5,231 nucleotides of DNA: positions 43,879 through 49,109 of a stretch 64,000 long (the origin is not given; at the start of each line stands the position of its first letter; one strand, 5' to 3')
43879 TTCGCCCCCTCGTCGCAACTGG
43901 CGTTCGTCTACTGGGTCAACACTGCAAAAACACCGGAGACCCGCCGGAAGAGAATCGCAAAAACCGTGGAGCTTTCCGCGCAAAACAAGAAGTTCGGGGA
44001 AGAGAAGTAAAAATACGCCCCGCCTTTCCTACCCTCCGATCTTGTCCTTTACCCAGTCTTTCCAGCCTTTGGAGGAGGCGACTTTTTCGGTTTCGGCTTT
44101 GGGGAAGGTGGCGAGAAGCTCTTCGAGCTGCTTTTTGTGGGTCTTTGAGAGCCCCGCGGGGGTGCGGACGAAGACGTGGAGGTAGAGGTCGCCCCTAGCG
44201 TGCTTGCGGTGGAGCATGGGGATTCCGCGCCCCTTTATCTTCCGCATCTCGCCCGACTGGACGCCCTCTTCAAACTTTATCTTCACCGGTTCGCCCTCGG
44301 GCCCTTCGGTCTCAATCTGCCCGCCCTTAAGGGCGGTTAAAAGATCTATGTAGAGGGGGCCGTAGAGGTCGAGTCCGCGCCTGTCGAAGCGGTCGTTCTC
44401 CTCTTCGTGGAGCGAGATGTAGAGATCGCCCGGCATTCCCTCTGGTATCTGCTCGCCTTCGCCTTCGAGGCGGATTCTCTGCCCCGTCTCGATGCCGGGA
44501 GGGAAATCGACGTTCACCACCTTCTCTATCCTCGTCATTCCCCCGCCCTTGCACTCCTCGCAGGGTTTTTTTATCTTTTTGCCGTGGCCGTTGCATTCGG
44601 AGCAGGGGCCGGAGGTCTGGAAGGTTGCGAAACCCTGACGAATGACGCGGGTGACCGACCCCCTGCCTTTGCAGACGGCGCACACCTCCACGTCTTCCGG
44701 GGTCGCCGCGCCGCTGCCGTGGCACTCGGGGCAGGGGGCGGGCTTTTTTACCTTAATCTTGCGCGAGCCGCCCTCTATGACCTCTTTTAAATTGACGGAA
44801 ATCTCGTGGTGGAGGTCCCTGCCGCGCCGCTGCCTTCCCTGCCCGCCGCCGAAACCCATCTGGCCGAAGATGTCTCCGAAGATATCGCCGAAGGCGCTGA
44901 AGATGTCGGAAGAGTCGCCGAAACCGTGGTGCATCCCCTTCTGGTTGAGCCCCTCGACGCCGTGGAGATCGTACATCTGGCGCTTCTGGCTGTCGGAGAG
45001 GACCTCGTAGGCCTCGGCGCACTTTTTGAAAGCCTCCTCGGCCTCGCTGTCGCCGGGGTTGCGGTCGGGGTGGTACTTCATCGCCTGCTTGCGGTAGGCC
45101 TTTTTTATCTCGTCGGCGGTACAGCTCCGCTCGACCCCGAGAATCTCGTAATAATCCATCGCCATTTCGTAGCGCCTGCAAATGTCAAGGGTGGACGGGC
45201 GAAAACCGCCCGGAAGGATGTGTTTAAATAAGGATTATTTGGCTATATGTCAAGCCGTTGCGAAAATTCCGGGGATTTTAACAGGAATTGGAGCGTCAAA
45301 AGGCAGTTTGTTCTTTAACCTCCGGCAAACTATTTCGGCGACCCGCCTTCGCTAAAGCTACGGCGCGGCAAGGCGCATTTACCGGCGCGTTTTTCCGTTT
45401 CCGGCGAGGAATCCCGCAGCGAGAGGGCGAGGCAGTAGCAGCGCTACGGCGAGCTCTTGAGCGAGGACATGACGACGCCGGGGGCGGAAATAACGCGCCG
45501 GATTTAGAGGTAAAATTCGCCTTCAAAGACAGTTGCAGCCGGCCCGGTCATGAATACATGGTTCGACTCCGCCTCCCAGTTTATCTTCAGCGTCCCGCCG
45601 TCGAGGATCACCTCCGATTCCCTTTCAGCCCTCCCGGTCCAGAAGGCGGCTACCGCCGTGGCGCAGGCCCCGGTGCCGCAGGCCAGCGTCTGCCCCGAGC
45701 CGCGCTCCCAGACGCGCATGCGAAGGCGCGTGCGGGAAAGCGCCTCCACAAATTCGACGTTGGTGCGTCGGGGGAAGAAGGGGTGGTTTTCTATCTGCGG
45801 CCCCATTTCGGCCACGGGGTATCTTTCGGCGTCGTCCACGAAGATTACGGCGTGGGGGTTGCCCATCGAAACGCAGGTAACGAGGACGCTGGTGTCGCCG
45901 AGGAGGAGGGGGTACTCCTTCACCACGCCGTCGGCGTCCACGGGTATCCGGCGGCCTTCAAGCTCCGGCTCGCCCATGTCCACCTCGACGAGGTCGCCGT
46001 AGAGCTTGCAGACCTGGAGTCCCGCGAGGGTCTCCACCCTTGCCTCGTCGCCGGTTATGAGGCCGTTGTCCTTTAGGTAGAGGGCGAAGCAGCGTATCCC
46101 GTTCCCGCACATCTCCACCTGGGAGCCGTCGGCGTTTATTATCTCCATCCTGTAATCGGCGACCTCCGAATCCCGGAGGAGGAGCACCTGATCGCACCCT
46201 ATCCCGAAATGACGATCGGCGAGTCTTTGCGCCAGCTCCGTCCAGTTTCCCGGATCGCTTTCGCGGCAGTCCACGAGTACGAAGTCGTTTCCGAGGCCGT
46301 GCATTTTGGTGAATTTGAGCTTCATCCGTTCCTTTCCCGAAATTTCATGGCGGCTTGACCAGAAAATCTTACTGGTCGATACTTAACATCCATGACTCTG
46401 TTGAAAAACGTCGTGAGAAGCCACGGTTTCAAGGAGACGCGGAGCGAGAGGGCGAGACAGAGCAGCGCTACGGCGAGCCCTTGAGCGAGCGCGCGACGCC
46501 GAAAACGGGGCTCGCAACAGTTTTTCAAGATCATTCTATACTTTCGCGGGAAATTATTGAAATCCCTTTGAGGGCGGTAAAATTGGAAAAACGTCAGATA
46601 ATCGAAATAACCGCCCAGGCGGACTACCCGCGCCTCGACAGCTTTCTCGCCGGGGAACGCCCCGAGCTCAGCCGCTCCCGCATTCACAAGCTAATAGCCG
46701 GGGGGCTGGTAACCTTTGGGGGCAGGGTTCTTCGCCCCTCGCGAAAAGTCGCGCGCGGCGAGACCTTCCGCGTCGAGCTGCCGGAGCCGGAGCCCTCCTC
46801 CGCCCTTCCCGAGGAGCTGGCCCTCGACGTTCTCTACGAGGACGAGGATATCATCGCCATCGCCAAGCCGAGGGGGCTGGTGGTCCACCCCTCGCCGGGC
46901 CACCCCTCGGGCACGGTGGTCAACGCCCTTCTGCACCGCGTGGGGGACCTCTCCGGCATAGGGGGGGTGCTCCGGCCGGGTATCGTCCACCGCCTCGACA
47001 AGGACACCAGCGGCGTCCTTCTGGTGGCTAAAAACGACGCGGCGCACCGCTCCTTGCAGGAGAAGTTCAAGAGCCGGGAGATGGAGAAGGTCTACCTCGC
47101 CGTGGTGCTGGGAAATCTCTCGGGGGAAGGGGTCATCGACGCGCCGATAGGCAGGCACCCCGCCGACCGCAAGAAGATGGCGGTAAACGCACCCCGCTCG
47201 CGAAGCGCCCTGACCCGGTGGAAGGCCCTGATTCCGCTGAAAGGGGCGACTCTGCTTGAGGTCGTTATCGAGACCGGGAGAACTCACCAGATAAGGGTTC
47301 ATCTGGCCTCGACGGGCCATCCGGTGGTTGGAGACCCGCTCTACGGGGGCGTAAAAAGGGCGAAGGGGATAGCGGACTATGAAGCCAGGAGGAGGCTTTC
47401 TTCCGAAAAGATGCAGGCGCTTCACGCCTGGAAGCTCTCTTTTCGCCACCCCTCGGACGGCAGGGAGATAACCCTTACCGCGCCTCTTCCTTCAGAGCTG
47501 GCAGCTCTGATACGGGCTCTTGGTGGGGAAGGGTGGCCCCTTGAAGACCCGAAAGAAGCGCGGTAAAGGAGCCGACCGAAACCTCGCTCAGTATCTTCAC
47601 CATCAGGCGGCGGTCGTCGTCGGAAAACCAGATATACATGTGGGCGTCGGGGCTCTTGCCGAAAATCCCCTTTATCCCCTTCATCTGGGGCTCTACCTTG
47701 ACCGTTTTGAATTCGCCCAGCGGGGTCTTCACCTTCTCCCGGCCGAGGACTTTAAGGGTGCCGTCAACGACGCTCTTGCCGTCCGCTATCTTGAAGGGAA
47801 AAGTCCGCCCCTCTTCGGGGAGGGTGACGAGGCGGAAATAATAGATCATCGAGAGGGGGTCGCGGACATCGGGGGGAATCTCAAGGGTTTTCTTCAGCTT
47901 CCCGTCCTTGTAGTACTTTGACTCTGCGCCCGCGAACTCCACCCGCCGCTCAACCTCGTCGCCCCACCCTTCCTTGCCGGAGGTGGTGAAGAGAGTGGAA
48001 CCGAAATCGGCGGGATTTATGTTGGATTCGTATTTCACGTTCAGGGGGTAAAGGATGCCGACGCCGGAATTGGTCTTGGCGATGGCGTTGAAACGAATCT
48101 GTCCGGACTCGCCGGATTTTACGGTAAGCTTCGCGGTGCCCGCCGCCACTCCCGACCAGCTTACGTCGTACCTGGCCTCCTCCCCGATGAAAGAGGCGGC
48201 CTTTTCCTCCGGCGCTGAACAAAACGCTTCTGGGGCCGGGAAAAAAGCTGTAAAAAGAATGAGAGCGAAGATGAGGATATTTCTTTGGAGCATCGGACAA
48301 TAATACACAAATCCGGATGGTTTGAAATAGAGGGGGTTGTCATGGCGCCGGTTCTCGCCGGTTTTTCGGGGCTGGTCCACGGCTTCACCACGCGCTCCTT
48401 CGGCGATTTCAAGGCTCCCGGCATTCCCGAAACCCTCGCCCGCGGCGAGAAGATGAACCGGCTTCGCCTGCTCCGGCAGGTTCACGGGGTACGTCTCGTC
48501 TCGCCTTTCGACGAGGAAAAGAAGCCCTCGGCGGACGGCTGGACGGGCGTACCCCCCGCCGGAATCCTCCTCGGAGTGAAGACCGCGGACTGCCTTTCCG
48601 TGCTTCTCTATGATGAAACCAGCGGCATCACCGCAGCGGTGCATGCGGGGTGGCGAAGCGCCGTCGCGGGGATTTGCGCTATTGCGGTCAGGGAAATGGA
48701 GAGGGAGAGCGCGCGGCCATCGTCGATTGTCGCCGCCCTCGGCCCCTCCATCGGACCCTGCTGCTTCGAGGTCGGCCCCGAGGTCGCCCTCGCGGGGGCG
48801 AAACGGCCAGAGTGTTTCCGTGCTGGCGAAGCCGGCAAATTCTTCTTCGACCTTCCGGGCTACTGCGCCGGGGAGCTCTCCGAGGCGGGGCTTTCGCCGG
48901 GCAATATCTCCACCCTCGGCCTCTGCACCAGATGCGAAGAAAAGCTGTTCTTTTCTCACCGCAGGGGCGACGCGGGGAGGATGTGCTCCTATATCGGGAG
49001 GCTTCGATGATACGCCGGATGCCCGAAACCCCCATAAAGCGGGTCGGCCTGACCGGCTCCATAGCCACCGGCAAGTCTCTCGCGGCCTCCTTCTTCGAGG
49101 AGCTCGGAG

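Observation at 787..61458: Dispersed hairpin-forming intergenic repeat family: one conserved core inside three different self-complementary arm types, usually docked 2-11 nt after a stop codon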

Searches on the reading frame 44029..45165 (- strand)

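Call 19: search_protein_families(library=pfam, proteins=[window:44029-45165:-])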
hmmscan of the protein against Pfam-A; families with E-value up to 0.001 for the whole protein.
window:44029-45165:- (378 aa): 3 families
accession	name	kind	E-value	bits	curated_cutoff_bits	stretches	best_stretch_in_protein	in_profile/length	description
PF01556.23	DnaJ_C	-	1.4e-35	123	26.6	1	118-336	1-152/152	DnaJ C terminal domain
PF00226.36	DnaJ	-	1.5e-29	102.3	27.8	1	4-66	1-63/63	DnaJ domain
PF00684.25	DnaJ_CXXCXGXG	-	1.3e-14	54.7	32.7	1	145-208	1-64/65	DnaJ central domain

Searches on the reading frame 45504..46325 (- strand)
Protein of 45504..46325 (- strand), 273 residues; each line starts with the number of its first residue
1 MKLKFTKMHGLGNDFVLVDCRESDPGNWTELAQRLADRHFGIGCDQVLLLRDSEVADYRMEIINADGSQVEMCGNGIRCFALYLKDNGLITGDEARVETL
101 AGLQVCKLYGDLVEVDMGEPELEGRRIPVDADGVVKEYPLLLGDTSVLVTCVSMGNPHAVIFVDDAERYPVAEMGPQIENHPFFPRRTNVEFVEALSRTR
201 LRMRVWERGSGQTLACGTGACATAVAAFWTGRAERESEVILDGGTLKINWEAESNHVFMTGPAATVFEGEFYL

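Call 19: search_protein_families(library=pfam, proteins=[window:45504-46325:-])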
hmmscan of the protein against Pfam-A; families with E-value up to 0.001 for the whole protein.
window:45504-46325:- (273 aa): 1 family
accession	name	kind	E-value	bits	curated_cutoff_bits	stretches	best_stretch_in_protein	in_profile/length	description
PF01678.24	DAP_epimerase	-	3.4e-66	221.3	34.7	2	151-265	2-120/121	Diaminopimelate epimerase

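Call 27: find_encoding_contigs(protein=window:45504-46325:-, flank=3000, max_places=6)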
Protein window:45504-46325:- (273 aa): 1 contig read that carries it; 1 place shown.
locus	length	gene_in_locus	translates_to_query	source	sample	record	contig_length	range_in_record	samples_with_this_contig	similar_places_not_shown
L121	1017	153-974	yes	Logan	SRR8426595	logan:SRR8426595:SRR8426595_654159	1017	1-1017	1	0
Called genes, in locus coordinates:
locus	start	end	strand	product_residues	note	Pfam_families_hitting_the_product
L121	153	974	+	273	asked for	PF01678:DAP_epimerase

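Call 33: find_homologous_proteins(query=window:45504-46325:-, max_evalue=1e-60)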
Query window:45504-46325:- (273 aa): 7836 proteins with E <= 1e-60 among 8000 candidates; the best 120 are listed.
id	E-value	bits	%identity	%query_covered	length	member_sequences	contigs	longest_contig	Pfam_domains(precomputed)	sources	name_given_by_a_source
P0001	2.3e-184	629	100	100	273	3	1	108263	PF01678.25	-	-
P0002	4.4e-142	490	75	100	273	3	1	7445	PF01678.25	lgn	-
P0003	1.2e-139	482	74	100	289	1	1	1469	PF01678.25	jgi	jgi:diaminopimelate epimerase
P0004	2.4e-138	478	75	100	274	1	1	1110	PF01678.25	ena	-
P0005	1.9e-135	468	71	100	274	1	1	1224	PF01678.25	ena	-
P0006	7.6e-134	463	70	100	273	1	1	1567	PF02567.22,PF01678.25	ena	-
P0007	1.3e-132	459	72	99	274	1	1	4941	PF01678.25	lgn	-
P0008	4.5e-132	457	72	99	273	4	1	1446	PF01678.25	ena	-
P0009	5.2e-132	457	72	99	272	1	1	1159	PF01678.25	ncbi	-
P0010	1.0e-131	456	72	100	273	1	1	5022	PF02567.22,PF01678.25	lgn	-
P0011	8.8e-131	453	68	100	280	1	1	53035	PF01678.25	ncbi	-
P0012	7.9e-129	447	70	100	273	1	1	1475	PF01678.25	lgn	-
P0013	3.4e-128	445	70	100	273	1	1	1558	PF01678.25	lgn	-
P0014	7.4e-128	443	70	100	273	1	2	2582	PF01678.25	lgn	-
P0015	1.2e-127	443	70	97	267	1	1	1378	PF01678.25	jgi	jgi:diaminopimelate epimerase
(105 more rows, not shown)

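Call 34: find_encoding_contigs(protein=P0002, flank=10000, max_places=3)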
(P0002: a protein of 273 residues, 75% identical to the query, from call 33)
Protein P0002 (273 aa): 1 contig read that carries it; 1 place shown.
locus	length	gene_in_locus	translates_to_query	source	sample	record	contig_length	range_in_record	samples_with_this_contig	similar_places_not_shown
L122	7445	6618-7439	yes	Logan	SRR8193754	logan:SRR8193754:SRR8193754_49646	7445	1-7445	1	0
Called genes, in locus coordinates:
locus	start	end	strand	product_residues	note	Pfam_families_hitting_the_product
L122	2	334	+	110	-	?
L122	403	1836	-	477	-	PF02310:B12-binding, PF04055:Radical_SAM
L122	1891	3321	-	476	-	-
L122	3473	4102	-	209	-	PF01121:CoaE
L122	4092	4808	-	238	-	PF02578:Cu-oxidase_4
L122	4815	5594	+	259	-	PF11306:DUF3108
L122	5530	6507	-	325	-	PF01479:S4 (weak), PF00849:PseudoU_synth_2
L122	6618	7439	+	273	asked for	PF01678:DAP_epimerase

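Call 35: find_encoding_contigs(protein=P0011, flank=10000, max_places=3)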
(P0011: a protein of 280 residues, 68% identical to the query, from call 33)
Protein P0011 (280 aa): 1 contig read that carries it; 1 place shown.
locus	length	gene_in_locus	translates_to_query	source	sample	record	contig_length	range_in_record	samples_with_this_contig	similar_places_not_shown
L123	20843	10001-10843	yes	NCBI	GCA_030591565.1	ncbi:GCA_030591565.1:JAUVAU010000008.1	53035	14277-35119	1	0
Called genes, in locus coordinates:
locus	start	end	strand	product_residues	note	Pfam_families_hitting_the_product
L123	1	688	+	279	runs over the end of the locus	PF16331:TolA_bind_tri (faint), PF07719:TPR_2 (faint), PF13174:TPR_6 (faint), PF13428:TPR_14 (faint), PF13525:YfiO (weak), PF13432:TPR_16 (weak)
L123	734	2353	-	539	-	PF03130:HEAT_PBS (faint), PF13646:HEAT_2, PF02985:HEAT (faint), PF13646:HEAT_2 (weak)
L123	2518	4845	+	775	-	PF00912:Transgly, PF00905:Transpeptidase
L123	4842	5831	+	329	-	PF04055:Radical_SAM, PF06463:Mob_synth_C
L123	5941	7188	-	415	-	PF07498:Rho_N, PF07497:Rho_RNA_bind, PF00006:ATP-synt_ab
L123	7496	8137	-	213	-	PF01121:CoaE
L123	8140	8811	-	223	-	PF02578:Cu-oxidase_4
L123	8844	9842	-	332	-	PF01479:S4, PF00849:PseudoU_synth_2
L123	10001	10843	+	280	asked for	PF01678:DAP_epimerase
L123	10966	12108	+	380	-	PF00226:DnaJ, PF01556:DnaJ_C, PF00684:DnaJ_CXXCXGXG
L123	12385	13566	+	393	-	PF13599:Pentapeptide_4, PF23894:LD_SV2 (faint), PF00805:Pentapeptide, PF13576:Pentapeptide_3 (weak), PF13599:Pentapeptide_4, PF00805:Pentapeptide (weak)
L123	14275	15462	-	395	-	PF01963:TraB_PrgY_gumN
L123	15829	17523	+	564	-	PF00294:PfkB (faint)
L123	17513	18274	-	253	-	-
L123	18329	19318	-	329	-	PF18152:DAHP_snth_FXD, PF00793:DAHP_synth_1, PF03102:NeuB (weak)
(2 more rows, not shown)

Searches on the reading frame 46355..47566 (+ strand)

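Call 19: search_protein_families(library=pfam, proteins=[window:46355-47566:+])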
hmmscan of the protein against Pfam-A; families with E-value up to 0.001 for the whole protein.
window:46355-47566:+ (403 aa): 2 families
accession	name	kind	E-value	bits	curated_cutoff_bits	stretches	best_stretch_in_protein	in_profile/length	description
PF00849.27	PseudoU_synth_2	-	3.9e-32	112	26.8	1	166-319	2-152/152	RNA pseudouridylate synthase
PF01479.30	S4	-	6.4e-05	23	22.8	1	93-136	2-46/48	S4 domain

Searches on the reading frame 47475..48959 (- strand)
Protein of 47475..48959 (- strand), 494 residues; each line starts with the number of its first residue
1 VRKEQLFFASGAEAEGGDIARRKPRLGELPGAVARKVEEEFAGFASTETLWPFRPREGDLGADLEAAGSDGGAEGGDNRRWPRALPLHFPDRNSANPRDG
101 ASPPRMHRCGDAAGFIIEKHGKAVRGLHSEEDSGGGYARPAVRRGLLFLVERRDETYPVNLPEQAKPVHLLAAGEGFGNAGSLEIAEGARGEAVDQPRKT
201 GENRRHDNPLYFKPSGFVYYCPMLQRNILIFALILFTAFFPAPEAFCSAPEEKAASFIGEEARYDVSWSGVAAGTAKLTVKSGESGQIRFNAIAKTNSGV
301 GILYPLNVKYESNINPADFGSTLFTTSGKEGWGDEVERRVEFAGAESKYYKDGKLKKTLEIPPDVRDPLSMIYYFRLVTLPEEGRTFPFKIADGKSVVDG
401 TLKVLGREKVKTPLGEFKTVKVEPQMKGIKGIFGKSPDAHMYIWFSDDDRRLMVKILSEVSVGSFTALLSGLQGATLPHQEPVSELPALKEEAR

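Call 19: search_protein_families(library=pfam, proteins=[window:47475-48959:-])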
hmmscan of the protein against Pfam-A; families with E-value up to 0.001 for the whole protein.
window:47475-48959:- (494 aa): 1 family
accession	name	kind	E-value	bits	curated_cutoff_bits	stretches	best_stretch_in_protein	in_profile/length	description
PF11306.15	DUF3108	-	1.2e-34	120.4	26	1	263-469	1-208/209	Protein of unknown function (DUF3108)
